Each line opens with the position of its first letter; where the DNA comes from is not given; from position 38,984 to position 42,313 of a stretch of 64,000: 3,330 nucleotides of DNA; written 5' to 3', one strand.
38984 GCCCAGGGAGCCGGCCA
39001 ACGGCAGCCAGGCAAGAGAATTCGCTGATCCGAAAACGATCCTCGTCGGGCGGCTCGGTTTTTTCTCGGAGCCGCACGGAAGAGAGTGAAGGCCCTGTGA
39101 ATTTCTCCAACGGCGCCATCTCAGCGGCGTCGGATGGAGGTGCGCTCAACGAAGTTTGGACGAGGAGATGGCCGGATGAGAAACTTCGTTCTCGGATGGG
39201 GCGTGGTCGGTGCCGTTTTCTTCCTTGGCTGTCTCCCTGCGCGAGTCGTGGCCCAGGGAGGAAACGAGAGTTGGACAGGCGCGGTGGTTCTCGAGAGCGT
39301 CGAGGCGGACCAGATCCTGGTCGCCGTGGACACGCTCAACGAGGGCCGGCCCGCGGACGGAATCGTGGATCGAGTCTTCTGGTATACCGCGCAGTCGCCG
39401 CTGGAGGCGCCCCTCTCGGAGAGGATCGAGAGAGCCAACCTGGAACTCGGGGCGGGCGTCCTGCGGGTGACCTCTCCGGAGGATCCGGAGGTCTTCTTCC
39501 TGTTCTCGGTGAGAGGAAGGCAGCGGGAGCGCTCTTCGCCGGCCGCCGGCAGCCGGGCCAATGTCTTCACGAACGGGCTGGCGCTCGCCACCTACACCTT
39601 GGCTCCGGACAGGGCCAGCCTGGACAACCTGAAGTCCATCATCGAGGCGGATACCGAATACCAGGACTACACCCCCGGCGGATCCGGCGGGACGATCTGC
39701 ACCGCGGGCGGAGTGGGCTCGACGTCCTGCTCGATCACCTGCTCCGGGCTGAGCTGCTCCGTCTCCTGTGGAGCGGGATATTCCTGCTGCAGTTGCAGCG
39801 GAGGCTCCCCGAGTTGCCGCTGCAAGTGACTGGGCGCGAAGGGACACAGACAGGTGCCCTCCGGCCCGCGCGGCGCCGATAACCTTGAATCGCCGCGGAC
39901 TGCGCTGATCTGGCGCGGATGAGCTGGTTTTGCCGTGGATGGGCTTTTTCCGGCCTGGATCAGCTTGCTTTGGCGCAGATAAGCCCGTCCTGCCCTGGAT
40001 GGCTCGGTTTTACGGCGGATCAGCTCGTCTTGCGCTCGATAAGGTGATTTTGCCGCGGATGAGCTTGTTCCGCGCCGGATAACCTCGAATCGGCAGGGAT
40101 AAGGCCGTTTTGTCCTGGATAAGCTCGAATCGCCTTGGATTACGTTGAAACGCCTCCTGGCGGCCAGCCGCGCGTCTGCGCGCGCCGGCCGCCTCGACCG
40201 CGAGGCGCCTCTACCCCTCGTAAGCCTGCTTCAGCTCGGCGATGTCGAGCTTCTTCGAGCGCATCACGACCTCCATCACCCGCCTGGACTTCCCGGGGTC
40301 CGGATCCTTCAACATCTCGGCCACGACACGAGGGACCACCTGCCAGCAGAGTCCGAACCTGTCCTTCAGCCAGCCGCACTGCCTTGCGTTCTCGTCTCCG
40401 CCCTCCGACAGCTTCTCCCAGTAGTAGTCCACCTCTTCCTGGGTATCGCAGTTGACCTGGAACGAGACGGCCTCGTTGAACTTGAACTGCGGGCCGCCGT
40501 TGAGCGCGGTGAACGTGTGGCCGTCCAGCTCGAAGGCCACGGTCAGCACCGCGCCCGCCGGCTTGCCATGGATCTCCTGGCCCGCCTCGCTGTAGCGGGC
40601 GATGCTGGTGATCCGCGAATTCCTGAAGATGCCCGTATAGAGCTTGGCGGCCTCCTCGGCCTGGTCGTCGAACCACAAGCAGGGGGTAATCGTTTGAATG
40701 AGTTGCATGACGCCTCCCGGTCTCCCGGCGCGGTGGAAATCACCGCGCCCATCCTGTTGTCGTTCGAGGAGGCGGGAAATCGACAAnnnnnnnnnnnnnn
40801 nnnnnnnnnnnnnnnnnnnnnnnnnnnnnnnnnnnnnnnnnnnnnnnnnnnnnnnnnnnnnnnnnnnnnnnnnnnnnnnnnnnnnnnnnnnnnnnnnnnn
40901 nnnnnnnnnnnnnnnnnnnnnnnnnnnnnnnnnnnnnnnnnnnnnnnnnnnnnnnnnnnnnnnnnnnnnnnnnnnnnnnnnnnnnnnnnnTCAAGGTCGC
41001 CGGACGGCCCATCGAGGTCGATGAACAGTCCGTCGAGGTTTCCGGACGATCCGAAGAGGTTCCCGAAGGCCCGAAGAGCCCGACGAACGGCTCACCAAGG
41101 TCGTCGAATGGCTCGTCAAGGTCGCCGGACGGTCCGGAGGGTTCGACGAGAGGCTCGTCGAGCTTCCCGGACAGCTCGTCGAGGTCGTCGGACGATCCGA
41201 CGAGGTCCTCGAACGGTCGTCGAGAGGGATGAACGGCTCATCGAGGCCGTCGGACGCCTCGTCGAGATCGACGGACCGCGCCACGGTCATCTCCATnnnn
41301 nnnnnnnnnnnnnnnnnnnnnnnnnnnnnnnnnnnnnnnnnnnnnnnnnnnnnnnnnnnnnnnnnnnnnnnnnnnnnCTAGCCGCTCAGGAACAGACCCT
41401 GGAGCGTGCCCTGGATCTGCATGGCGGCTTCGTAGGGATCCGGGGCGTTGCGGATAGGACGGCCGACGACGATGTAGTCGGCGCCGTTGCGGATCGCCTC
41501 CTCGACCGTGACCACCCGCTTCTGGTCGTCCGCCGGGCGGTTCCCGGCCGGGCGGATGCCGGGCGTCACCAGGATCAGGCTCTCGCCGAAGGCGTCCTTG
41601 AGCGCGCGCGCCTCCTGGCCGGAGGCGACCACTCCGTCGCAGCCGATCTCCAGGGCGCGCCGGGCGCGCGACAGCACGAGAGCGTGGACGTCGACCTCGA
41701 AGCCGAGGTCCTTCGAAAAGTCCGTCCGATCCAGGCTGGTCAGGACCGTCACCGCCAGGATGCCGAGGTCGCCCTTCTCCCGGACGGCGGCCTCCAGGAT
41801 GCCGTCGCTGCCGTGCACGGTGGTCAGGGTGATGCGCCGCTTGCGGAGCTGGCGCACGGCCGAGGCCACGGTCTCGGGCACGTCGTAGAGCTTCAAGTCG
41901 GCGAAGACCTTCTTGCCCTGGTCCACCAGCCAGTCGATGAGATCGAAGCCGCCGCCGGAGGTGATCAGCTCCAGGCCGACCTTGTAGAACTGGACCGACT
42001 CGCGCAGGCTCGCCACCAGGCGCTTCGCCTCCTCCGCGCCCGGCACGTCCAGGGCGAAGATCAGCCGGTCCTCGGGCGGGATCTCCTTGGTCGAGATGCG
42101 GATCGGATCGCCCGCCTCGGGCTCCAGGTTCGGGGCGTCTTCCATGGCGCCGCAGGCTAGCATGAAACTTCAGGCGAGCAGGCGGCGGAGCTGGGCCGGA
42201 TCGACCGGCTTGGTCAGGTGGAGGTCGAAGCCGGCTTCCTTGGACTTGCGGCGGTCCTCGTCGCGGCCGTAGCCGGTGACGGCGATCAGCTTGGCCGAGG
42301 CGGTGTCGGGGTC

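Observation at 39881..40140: Perfectly phased array of 13 degenerate 20-bp direct repeats in a non-coding gap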

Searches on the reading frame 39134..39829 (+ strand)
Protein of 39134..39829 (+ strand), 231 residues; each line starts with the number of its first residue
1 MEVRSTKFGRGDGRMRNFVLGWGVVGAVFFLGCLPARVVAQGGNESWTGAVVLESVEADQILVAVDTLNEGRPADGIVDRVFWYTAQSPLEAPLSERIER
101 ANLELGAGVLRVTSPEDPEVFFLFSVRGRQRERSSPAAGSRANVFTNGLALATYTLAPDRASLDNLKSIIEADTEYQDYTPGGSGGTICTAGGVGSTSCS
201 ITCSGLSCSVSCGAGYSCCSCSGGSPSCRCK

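Call 8: search_protein_families(library=pfam, proteins=[window:39134-39829:+], max_evalue=0.01)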
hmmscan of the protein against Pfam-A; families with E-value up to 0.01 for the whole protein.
window:39134-39829:+ (231 aa): 0 families

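Call 22: find_homologous_proteins(query=window:39176-39826:+, max_evalue=0.001)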
Query seq(217 aa) (217 aa): 7 proteins with E <= 0.001 among 972 candidates.
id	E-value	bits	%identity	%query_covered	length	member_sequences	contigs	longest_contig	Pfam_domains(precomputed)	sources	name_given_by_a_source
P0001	1.8e-113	396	99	83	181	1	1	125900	-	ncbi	ncbi:MAG: hypothetical protein ABUT39_25640 [Acidobacteriota bacterium]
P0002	2.6e-100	353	74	100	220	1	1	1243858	-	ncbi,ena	-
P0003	2.6e-97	343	72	100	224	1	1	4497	-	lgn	-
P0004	7.2e-88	312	79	83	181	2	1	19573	-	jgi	jgi:hypothetical protein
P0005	2.6e-27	114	34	86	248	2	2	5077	-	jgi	jgi:hypothetical protein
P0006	4.4e-27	113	35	86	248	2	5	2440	-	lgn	-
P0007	3.6e-5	42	33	80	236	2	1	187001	-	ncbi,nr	ncbi:MAG: hypothetical protein GY719_21150 [bacterium]|nr:hypothetical protein [bacterium]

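Call 23: find_encoding_contigs(protein=P0002, flank=6000, max_places=4)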
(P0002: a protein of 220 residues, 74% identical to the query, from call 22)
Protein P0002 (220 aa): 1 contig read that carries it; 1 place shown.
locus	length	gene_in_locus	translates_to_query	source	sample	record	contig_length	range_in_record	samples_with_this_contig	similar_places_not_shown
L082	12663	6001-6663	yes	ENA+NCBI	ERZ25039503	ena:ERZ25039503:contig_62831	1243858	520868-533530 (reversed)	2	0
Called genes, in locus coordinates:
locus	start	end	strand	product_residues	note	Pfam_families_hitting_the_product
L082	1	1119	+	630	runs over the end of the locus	-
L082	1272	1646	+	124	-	-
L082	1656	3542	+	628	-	-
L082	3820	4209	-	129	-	-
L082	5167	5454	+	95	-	-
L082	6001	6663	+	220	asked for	-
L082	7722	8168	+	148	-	-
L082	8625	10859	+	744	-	PF22904:NOMO1-like_2nd (faint), PF13620:CarboxypepD_reg, PF10670:DUF4198 (faint), PF13715:CarbopepD_reg_2 (faint), PF14686:fn3_3 (faint), PF13620:CarboxypepD_reg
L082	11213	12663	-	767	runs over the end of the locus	PF13715:CarbopepD_reg_2 (faint), PF13620:CarboxypepD_reg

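Call 24: find_encoding_contigs(protein=P0003, flank=6000, max_places=4)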
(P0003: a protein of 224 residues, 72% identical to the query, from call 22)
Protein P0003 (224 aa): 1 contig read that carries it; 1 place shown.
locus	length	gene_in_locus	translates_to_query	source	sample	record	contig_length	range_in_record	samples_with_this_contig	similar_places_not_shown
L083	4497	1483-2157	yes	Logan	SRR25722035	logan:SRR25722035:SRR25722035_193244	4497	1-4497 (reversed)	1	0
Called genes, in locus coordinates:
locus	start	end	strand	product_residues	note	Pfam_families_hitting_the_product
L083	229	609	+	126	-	-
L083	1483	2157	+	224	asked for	-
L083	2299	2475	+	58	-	-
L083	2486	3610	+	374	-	-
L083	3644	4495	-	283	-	?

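Call 25: find_encoding_contigs(protein=P0004, flank=6000, max_places=4)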
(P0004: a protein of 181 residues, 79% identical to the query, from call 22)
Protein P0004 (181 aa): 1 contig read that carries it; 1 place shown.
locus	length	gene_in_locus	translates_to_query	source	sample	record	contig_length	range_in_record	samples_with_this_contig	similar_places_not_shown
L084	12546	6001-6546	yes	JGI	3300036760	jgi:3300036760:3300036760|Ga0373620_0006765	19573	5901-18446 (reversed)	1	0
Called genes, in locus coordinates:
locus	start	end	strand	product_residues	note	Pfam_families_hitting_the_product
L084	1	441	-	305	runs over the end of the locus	PF20329:DUF6624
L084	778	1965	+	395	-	-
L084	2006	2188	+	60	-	-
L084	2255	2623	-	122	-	-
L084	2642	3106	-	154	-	-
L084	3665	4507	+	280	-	-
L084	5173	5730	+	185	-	PF01381:HTH_3 (weak), PF13560:HTH_31 (weak)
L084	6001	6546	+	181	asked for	-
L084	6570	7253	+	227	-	PF13620:CarboxypepD_reg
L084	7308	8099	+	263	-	PF06750:A24_N_bact, PF01478:Peptidase_A24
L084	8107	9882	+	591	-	PF00989:PAS (faint), PF08448:PAS_4, PF00512:HisKA, PF02518:HATPase_c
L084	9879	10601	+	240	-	-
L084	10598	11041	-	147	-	PF13560:HTH_31, PF12844:HTH_19, PF01381:HTH_3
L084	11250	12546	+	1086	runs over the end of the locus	PF21471:Reelin_subrepeat-B (faint), PF02012:BNR (faint)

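Call 36: find_encoding_contigs(protein=P0005, flank=6000, max_places=4)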
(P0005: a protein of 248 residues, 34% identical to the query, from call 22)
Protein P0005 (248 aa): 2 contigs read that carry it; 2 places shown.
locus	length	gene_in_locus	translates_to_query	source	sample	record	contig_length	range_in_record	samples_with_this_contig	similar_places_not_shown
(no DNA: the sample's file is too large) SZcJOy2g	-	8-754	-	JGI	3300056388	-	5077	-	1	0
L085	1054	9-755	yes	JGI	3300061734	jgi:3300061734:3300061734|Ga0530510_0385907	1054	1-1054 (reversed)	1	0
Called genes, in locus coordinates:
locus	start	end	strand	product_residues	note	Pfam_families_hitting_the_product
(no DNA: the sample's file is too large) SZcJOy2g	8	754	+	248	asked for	-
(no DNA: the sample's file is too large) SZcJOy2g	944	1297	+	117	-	-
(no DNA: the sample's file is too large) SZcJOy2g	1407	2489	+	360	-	PF00069:Pkinase, PF07714:PK_Tyr_Ser-Thr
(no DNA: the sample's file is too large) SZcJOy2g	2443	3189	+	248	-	-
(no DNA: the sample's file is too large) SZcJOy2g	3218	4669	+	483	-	PF13493:DUF4118, PF00512:HisKA, PF02518:HATPase_c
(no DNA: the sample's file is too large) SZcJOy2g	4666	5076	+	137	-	?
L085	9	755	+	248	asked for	-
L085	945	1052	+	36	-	?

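Call 37: find_encoding_contigs(protein=P0006, flank=6000, max_places=6)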
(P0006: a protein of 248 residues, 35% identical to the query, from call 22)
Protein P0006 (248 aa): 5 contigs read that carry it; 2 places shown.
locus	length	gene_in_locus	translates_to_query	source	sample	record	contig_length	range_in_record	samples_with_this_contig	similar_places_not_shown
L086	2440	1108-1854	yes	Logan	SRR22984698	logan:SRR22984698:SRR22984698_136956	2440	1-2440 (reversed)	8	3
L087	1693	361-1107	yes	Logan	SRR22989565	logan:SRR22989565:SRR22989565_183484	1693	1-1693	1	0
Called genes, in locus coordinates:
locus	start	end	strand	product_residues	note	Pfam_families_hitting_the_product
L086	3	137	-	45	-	?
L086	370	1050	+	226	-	-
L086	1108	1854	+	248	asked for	-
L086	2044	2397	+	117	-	-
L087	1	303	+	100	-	?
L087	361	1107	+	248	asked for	-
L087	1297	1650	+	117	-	-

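Call 38: find_encoding_contigs(protein=P0007, flank=6000, max_places=4)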
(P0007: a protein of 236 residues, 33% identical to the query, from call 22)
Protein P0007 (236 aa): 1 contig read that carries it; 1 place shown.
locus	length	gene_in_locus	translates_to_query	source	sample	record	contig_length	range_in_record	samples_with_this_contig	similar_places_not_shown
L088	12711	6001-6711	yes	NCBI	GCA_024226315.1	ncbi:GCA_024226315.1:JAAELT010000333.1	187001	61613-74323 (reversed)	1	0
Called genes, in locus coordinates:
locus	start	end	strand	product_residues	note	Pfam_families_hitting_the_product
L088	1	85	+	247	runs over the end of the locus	PF01061:ABC2_membrane (weak), PF12679:ABC2_membrane_2, PF12730:ABC2_membrane_4, PF12698:ABC2_membrane_3, PF13346:ABC2_membrane_5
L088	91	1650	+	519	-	PF23357:DUF7088, PF14258:DUF4350 (faint), PF09822:ABC_transp_aux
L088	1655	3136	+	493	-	PF14238:DUF4340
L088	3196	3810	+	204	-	PF00578:AhpC-TSA, PF08534:Redoxin, PF00085:Thioredoxin, PF13098:Thioredoxin_2, PF13905:Thioredoxin_8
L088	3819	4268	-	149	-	PF01381:HTH_3 (weak)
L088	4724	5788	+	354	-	PF03193:RsgA_GTPase, PF01926:MMR_HSR1 (weak)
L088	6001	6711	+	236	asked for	-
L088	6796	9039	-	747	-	PF07676:PD40 (faint), PF18582:HZS_alpha (weak)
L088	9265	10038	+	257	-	PF00378:ECH_1, PF16113:ECH_2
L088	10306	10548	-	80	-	PF13490:zf-HC2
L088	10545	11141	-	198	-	PF07638:Sigma70_ECF (faint), PF04542:Sigma70_r2, PF08281:Sigma70_r4_2, PF04545:Sigma70_r4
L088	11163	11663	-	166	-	PF00476:DNA_pol_A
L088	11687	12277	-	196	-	PF08843:AbiEii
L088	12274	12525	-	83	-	PF18993:Rv0078B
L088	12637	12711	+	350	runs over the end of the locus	PF01207:Dus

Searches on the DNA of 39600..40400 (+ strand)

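Call 5: search_rna_families(source=window, start=39600, end=40400, threshold=evalue, max_evalue=10)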
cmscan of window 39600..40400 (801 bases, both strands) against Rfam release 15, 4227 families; matches with E-value up to 10: 1.
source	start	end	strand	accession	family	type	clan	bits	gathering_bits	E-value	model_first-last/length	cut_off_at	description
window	39761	39828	+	RF02791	CcsR1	Gene; sRNA;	-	12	65.3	6.7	1-83/83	no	Conserved CCUCCUCCC motif stress-induced RNA 1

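Call 57: search_dna_similar(query=window:39860-40200:+, collection=plasmids, mode=distant, max_evalue=0.01, max_rows=10)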
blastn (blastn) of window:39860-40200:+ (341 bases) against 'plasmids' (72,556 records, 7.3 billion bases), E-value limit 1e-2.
No match.

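Call 58: search_dna_similar(query=window:39860-40200:+, collection=phages, mode=distant, max_evalue=0.01, max_rows=10)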
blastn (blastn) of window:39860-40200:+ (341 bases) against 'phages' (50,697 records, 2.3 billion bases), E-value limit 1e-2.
No match.
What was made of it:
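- On Plasmid/phage iterons: No blastn match in PLSDB or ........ (calls 57, 58).
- No plasmid or phage similarity was found (calls 57, 58). There is no similarity to 72,556 plasmids or 50,697 phages (calls 57, 58).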

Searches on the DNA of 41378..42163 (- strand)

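Call 77: search_rna_families(sources=[L022, L082, L037, L083, L012, L034, L006, L029, L002, L005], threshold=gathering)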
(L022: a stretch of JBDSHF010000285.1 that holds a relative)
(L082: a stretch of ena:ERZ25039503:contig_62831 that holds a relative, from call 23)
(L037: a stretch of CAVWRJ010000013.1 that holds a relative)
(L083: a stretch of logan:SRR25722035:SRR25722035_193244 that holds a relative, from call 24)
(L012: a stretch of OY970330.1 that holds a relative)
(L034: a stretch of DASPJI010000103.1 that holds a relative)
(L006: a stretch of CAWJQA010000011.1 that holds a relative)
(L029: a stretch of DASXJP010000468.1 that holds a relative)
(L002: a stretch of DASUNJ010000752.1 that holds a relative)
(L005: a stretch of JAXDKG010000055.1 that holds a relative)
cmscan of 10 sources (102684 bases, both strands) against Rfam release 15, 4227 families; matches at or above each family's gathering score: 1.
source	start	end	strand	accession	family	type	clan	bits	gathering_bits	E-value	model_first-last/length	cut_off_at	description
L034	1397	1442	+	RF01687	Acido-Lenti-1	Gene; sRNA;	-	39.2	37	3.5e-05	1-46/46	no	Acido-Lenti-1 RNA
